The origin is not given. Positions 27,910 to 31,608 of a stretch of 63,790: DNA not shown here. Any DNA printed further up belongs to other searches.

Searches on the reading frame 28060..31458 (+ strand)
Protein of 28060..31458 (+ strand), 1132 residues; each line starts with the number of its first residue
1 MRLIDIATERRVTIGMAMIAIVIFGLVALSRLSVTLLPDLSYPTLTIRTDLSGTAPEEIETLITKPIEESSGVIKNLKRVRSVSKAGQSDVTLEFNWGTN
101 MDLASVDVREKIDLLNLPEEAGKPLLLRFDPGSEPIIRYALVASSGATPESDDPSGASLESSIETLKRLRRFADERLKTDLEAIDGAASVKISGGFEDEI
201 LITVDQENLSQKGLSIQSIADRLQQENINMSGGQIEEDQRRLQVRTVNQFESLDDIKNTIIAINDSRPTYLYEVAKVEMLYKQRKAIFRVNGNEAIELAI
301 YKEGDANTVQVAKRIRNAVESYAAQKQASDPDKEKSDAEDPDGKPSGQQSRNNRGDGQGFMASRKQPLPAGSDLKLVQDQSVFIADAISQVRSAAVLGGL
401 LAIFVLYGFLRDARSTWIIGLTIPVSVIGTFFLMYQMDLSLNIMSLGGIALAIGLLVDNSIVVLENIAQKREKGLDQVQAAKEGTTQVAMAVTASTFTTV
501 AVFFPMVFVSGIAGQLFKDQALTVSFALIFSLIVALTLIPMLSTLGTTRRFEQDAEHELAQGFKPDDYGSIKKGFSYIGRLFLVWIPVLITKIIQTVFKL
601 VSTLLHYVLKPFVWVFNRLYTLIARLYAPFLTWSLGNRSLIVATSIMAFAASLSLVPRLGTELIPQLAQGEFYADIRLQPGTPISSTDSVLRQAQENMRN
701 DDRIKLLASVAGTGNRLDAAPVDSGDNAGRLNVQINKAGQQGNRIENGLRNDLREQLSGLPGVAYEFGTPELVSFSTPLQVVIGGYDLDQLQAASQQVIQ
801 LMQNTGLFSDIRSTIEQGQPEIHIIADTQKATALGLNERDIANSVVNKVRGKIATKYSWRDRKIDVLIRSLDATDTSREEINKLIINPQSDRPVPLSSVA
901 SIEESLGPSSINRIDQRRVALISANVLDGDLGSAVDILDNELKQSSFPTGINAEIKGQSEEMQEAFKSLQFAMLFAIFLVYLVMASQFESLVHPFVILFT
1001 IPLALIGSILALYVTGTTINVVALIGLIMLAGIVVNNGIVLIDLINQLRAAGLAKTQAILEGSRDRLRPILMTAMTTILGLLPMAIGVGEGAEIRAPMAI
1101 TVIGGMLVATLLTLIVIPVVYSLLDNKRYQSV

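Call 40: search_protein_families(library=pfam, max_evalue=1e-12, proteins=[window:28060-31458:+])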
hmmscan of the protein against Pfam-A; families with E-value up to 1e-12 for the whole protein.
window:28060-31458:+ (1132 aa): 1 family
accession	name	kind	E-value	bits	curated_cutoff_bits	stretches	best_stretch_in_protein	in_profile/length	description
PF00873.25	ACR_tran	-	2e-245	817.5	28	3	611-1124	500-1020/1021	AcrB/AcrD/AcrF family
